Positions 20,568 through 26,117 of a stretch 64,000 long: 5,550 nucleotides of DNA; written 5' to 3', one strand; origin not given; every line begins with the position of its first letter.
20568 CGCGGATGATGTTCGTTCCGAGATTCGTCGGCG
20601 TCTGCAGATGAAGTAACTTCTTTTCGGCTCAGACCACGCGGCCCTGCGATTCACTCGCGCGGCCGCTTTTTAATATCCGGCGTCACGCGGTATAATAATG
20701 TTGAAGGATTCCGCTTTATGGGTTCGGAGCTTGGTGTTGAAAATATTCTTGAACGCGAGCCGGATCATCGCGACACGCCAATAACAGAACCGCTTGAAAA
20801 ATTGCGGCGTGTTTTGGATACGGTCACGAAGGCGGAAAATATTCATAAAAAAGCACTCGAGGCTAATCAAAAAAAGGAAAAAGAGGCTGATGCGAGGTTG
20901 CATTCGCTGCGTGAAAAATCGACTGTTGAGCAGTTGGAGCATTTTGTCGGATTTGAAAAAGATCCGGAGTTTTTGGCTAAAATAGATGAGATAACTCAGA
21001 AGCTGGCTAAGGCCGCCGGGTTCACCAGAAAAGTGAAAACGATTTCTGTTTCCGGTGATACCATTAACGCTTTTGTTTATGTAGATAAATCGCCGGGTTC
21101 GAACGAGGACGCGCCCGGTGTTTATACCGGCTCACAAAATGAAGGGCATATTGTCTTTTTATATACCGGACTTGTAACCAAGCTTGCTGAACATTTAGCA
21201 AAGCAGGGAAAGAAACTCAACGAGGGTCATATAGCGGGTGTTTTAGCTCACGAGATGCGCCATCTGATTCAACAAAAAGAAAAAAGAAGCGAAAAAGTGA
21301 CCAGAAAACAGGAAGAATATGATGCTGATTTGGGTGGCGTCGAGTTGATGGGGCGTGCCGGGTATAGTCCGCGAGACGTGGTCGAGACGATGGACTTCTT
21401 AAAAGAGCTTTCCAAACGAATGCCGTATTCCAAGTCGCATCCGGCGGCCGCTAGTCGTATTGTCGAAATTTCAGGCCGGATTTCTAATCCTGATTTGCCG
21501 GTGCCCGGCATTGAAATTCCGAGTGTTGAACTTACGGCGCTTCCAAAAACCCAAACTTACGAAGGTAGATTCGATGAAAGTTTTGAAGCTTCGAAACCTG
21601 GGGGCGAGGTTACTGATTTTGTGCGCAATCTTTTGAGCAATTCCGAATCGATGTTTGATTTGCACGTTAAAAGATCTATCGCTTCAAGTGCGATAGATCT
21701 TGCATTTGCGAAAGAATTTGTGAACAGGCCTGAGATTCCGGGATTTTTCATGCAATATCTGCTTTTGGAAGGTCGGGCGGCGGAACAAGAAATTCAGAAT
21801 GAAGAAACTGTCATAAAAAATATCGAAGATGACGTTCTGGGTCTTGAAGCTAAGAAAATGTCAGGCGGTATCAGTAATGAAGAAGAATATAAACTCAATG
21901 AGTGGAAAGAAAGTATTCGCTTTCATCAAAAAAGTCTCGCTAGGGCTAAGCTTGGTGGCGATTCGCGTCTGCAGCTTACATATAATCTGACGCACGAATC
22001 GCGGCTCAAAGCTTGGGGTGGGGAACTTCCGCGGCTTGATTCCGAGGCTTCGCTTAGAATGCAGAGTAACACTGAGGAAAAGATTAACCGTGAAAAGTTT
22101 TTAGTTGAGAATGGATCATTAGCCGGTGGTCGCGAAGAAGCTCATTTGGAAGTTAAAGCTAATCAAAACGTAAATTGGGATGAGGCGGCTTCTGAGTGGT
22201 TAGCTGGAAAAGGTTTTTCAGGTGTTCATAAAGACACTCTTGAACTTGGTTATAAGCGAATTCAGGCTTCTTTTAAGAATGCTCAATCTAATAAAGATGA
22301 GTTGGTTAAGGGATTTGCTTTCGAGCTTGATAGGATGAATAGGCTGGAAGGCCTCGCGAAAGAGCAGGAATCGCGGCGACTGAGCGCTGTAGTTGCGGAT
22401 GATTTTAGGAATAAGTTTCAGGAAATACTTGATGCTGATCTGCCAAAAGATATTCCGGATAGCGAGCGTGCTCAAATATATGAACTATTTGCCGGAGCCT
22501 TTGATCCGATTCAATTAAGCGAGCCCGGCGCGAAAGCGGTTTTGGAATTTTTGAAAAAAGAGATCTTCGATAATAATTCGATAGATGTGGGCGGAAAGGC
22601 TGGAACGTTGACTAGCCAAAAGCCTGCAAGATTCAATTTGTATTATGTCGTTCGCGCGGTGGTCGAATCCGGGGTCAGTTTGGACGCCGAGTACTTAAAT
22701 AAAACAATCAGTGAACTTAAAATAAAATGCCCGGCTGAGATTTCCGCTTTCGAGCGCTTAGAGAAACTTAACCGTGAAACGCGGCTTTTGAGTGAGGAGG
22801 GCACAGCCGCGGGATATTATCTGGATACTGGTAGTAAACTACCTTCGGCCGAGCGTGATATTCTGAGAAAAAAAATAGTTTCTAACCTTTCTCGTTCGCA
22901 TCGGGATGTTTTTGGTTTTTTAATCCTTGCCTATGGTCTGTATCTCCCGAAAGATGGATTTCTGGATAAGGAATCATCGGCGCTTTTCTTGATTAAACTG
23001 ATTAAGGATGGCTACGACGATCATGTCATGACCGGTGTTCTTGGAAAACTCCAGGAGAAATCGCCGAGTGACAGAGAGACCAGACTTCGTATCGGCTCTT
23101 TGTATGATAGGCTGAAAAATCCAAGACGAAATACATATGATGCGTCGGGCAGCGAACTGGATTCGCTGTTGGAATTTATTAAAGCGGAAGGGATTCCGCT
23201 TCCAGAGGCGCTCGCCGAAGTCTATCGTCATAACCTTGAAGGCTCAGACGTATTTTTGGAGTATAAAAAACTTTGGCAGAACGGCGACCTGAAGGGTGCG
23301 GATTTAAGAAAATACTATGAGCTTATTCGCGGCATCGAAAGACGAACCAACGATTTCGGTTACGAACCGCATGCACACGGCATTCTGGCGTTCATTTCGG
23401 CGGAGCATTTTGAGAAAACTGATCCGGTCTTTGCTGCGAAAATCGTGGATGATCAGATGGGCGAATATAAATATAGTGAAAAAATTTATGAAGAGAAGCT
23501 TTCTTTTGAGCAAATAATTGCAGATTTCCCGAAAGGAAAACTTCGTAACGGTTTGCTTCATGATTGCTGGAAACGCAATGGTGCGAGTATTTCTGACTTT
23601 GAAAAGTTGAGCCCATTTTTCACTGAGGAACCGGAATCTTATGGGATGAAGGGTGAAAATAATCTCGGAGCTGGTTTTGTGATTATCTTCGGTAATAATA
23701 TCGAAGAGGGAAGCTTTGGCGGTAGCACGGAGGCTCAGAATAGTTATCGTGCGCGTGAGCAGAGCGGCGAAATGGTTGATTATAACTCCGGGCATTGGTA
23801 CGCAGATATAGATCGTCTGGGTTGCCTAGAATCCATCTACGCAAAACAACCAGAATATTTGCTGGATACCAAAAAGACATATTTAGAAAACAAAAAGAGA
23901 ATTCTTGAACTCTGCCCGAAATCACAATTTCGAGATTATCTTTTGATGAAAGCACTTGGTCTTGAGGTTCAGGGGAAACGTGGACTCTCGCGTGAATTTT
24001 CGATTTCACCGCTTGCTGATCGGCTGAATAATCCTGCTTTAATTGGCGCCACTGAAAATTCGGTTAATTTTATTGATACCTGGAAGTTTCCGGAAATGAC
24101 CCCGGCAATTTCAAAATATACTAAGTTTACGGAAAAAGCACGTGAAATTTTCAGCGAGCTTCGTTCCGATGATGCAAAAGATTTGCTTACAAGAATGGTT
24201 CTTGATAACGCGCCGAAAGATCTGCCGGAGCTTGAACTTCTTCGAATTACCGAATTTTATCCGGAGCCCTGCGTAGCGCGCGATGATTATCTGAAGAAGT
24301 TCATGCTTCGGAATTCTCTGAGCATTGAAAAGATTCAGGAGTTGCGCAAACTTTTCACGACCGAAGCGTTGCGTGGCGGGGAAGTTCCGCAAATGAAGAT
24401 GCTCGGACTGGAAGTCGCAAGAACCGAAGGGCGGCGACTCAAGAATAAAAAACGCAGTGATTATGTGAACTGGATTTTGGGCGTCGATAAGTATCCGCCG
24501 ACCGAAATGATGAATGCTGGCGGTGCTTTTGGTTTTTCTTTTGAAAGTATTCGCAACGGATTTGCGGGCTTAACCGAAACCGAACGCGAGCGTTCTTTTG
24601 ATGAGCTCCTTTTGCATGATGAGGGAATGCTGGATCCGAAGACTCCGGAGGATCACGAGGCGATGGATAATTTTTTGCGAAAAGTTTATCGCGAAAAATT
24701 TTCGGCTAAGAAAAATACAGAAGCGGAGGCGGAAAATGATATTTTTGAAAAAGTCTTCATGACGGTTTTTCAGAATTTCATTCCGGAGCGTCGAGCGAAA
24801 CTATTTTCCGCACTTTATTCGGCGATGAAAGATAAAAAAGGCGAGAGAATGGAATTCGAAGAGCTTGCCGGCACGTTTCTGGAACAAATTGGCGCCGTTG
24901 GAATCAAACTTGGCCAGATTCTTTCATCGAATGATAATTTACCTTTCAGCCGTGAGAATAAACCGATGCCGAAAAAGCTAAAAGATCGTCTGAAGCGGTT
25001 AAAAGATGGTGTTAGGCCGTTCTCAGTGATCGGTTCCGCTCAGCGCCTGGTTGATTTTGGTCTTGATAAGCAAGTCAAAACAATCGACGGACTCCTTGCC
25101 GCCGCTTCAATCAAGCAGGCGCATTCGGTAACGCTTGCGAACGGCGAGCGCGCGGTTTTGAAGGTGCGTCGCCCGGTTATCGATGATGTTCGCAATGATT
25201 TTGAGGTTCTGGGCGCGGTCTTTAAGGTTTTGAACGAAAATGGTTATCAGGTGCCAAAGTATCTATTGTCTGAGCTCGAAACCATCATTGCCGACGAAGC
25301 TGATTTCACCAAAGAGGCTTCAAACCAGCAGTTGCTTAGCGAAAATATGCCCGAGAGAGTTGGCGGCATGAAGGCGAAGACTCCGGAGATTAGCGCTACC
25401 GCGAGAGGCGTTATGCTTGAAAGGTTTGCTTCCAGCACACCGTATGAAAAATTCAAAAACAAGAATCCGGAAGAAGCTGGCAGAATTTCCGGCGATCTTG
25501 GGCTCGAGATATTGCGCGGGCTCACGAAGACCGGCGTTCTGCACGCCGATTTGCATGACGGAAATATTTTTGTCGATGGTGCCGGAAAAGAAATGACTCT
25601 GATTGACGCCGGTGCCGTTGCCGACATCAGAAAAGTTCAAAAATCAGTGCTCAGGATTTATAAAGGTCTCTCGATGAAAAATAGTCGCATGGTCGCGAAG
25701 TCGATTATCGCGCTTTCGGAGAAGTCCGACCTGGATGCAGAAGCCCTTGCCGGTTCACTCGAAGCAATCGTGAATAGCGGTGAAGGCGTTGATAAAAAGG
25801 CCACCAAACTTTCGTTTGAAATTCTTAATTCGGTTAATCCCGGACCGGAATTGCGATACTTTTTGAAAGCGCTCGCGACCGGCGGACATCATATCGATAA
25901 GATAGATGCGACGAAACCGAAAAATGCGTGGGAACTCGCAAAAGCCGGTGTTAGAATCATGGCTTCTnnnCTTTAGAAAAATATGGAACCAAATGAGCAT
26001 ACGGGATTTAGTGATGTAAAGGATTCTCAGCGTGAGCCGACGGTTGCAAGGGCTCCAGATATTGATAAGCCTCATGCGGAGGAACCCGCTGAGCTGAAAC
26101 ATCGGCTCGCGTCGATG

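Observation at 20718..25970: Giant 1750-aa protein combining an HExxH zincin-like motif with a C-terminal UbiB/ABC1 atypical kinase domain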

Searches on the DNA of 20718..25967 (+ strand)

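Call 97: search_rna_families(sources=[L001, L002, L004, L005, L006, L022], threshold=gathering)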
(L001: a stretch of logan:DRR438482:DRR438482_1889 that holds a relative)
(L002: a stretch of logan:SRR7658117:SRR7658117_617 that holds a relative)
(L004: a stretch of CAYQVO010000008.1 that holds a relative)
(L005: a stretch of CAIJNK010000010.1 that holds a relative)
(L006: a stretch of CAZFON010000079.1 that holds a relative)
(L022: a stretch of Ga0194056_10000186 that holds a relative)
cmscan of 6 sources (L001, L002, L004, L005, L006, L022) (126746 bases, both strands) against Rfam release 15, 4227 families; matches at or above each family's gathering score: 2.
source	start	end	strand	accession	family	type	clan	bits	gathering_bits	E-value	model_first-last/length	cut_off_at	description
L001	6062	6194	-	RF03000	LOOT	Gene; sRNA;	-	56.6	46.4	1.1e-07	1-121/121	no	LOOT RNA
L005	7220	7302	+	RF00005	tRNA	Gene; tRNA;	CL00001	53.5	29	2.2e-08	1-71/71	no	tRNA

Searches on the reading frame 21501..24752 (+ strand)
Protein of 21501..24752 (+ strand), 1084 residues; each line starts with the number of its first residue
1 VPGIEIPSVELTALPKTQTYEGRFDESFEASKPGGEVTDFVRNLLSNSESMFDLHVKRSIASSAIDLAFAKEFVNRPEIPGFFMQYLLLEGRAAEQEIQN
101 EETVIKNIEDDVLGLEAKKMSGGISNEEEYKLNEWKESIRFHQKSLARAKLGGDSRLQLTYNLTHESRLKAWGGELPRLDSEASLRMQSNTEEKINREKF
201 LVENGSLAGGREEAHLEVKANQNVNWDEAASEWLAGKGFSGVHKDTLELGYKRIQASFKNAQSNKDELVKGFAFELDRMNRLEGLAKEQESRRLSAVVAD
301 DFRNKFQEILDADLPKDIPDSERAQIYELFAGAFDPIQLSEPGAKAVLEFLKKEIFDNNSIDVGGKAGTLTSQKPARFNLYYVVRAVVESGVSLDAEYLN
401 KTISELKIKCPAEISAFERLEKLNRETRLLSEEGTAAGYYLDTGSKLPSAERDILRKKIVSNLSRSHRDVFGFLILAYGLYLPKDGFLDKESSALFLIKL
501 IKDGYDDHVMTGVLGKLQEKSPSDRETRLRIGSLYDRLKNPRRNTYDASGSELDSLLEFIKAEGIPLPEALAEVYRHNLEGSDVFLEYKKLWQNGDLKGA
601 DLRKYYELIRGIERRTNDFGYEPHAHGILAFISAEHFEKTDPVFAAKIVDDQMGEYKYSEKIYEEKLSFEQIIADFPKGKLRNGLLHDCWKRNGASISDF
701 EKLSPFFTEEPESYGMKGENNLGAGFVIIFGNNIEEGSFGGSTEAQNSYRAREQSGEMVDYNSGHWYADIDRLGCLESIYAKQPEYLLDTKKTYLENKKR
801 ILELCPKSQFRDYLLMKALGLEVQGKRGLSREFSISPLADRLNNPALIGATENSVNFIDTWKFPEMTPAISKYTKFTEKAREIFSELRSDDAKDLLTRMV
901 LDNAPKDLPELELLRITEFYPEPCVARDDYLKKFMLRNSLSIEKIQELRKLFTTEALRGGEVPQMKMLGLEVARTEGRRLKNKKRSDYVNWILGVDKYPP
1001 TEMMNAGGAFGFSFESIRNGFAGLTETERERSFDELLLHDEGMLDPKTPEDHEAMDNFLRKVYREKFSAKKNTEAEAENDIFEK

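Call 31: find_homologous_proteins(query=A2, max_evalue=0.01)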
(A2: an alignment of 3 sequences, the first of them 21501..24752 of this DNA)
Query A2 (3 sequences) (1084 aa, profile of the alignment): 1 proteins with E <= 0.01 among 8000 candidates.
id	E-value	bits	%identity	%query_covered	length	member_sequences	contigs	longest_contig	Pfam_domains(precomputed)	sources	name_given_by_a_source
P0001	0.0e+0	1683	100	100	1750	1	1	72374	PF01435.25,PF03109.23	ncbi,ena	ncbi:MAG: AarF/UbiB family protein [bacterium]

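Call 50: search_protein_representatives(alignment_id=A2)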
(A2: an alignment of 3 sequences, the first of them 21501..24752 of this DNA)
Query: 3 sequences, 1109 profile positions. Proteins with E-value up to 0.001 (for the whole library): 33; up to 1e-10: 14; up to 1e-30: 9. The best 33 are listed.
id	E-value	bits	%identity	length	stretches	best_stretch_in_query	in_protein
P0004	0.0e+00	1887.7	-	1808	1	1-1109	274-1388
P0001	0.0e+00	1683.0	-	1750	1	2-1109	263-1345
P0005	1.1e-191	656.0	-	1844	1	2-1103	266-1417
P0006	1.1e-181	623.0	-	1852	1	2-1108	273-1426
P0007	1.2e-155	536.7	-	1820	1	1-1108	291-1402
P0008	4.7e-141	488.4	-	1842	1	19-1101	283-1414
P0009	3.4e-70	253.7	-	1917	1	2-1105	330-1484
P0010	4.1e-65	236.9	-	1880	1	5-1105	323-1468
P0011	5.5e-52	193.4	-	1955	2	701-1102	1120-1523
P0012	5.7e-30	120.5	-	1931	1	755-1098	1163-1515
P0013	1.3e-20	89.6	-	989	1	720-1070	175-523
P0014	1.6e-20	89.2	-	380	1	900-1108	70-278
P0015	4.5e-12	61.3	-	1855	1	940-1097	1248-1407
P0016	1.8e-11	59.3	-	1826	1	937-1098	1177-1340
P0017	4.8e-09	51.2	-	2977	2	943-1098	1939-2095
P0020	1.2e-07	46.6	-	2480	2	938-1095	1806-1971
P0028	3.3e-05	38.5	-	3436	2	936-1050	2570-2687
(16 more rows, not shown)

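Call 56: search_protein_families(library=pfam, proteins=[P0017, P0028, P0020, P0013], max_evalue=0.001)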
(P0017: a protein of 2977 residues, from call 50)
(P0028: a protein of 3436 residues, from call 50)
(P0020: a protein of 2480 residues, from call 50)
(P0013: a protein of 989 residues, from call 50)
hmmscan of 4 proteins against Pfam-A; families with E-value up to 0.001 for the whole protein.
P0017 (2977 aa): 2 families
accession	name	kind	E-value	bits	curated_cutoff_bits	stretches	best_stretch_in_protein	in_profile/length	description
PF03109.22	ABC1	-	1.2e-14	54.5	22.9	1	2294-2529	56-226/244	ABC1 atypical kinase-like domain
PF01435.24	Peptidase_M48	-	1.4e-07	32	20.3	1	645-794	5-144/186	Peptidase family M48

P0028 (3436 aa): 2 families
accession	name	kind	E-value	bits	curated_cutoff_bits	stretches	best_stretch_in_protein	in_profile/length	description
PF03109.22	ABC1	-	1.4e-43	149.2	22.9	1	2834-3086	6-237/244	ABC1 atypical kinase-like domain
PF01435.24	Peptidase_M48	-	1.3e-10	41.9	20.3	1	1398-1476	2-79/186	Peptidase family M48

P0020 (2480 aa): 1 family
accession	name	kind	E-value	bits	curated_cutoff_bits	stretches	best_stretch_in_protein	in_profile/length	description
PF03109.22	ABC1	-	5.3e-10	39.3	22.9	1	2114-2368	37-240/244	ABC1 atypical kinase-like domain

P0013 (989 aa): 1 family
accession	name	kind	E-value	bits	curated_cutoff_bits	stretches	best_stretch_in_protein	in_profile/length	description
PF03109.22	ABC1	-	1.1e-20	74.3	22.9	1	679-879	36-242/244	ABC1 atypical kinase-like domain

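Call 57: list_cluster_members(proteins=[P0004, P0005, P0006, P0007, P0008, P0009, P0010, P0011, P0012, P0015])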
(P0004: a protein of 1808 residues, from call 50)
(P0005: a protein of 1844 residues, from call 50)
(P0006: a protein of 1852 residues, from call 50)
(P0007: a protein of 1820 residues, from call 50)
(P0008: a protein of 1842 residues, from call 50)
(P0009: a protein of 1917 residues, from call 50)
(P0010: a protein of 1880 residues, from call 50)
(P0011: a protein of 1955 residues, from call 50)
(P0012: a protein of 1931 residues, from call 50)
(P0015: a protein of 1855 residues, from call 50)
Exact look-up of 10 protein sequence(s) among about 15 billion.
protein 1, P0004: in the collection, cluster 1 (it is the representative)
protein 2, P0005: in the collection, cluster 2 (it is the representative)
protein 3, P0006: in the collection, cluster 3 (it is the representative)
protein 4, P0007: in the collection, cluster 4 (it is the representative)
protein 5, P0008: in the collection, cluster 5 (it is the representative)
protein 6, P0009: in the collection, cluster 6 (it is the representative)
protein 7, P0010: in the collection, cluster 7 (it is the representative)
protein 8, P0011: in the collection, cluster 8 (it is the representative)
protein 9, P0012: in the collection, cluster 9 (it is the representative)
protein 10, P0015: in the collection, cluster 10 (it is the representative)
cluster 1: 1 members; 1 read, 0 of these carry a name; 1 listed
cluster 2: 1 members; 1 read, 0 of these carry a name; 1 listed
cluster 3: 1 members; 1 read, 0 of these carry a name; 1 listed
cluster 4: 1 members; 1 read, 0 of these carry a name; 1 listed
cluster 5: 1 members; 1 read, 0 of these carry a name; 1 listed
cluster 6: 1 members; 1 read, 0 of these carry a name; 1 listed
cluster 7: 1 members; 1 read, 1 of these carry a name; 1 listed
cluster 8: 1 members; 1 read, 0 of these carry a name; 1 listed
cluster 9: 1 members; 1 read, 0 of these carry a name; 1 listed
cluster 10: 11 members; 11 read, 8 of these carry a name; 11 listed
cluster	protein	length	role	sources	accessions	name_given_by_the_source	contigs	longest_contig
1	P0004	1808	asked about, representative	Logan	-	-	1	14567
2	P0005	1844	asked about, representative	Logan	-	-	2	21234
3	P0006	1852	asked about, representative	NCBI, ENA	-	-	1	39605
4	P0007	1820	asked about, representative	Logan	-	-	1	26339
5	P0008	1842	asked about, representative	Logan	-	-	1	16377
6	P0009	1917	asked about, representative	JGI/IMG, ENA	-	-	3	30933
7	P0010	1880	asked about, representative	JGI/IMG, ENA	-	predicted unusual protein kinase regulating ubiquinone biosynthesis (AarF/ABC1/UbiB ...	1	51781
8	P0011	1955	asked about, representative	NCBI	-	-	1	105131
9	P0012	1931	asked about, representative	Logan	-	-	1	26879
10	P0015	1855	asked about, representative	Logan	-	-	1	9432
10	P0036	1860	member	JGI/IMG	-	predicted unusual protein kinase regulating ubiquinone biosynthesis (AarF/ABC1/UbiB ...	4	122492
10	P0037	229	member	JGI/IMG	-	hypothetical protein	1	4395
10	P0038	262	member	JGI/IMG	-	hypothetical protein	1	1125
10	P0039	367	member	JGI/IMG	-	ubiquinone biosynthesis protein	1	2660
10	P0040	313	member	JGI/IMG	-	ubiquinone biosynthesis protein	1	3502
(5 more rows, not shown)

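Call 70: predict_structure(alignment_id=A2)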
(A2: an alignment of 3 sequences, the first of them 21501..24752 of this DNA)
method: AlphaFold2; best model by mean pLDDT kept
length: 1084 residues; sequences in the alignment: 3
mean_pLDDT: 45.2   pTM: 0.27
mean pLDDT of the five models: 45.2, 42.6, 41.2, 38.7, 38.5
residues with pLDDT >= 90: 0; 70-90: 45; 50-70: 343; < 50: 696
segments of 3 or more residues with pLDDT < 50: 1-94, 149-439, 441-447, 449-451, 464-466, 484-486, 522-526, 536-556, 562-564, 577-584, 613-620, 650-657, 690-783, 804-809, 832-872, 942-945, 951-977, 1002-1017, 1020-1028, 1037-1042, 1063-1084
pLDDT, mean of each block of 10 residues (from residue 1): 27 29 34 39 40 36 33 36 43 54 77 80 70 75 59 41 34 34 27 27 25 24 33 37 36 34 33 34 36 35 44 46 42 34 36 37 31 30 32 34 35 33 32 42 48 54 51 57 52 58 53 58 50 48 37 46 52 49 50 57 62 44 56 59 53 48 62 58 52 43 45 31 30 28 34 32 27 39 52 69 52 65 58 38 31 31 41 60 63 61 60 66 54 58 51 39 37 46 57 56 38 44 48 48 53 58 46 42 40
secondary structure, 60 per line:
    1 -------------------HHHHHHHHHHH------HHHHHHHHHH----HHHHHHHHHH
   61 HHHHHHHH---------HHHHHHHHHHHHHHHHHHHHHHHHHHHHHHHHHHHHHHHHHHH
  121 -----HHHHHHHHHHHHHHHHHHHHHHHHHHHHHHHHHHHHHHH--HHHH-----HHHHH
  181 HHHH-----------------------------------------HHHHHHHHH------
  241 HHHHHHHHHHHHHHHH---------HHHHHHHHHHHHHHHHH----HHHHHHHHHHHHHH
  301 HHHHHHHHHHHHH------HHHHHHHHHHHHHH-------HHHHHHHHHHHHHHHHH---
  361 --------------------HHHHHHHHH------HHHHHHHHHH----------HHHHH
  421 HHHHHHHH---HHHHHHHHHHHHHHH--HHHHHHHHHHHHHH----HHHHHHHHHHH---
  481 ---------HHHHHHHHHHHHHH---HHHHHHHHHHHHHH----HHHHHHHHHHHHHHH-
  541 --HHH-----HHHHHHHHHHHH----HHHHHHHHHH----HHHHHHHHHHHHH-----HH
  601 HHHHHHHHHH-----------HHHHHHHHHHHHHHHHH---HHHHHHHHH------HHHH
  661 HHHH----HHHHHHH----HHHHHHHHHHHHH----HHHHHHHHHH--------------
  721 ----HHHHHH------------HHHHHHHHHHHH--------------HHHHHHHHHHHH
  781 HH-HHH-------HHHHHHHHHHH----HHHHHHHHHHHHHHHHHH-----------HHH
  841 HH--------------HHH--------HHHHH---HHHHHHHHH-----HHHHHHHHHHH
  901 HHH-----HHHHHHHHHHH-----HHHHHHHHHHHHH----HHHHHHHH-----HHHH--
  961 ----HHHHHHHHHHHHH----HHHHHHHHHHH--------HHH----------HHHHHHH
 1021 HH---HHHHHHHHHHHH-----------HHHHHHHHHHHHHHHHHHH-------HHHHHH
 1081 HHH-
elements in order (helices of 4 or more, strands of 3 or more residues): H20-30 H37-46 H51-68 H78-120 H126-164 H167-170 H176-184 H226-234 H241-256 H266-282 H287-313 H320-333 H341-357 H381-389 H396-405 H416-428 H432-446 H449-462 H467-477 H490-503 H507-520 H525-539 H551-562 H567-576 H581-593 H599-610 H622-638 H642-650 H657-664 H669-675 H680-692 H697-706 H725-730 H743-754 H769-782 H794-804 H809-826 H838-842 H868-872 H876-884 H890-903 H909-919 H925-937 H942-949 H955-958 H965-977 H982-992 H1014-1022 H1026-1037 H1049-1067 H1075-1083

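Call 79: search_solved_structures(query=A2, max_evalue=5)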
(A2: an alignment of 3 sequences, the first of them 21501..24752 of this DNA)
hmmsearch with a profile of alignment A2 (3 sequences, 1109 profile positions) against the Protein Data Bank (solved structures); distinct sequences matched with E-value up to 5: 1.
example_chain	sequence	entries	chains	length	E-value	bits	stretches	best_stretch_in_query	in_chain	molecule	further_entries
3crd_A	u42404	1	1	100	1.6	9.7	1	72-119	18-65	RAIDD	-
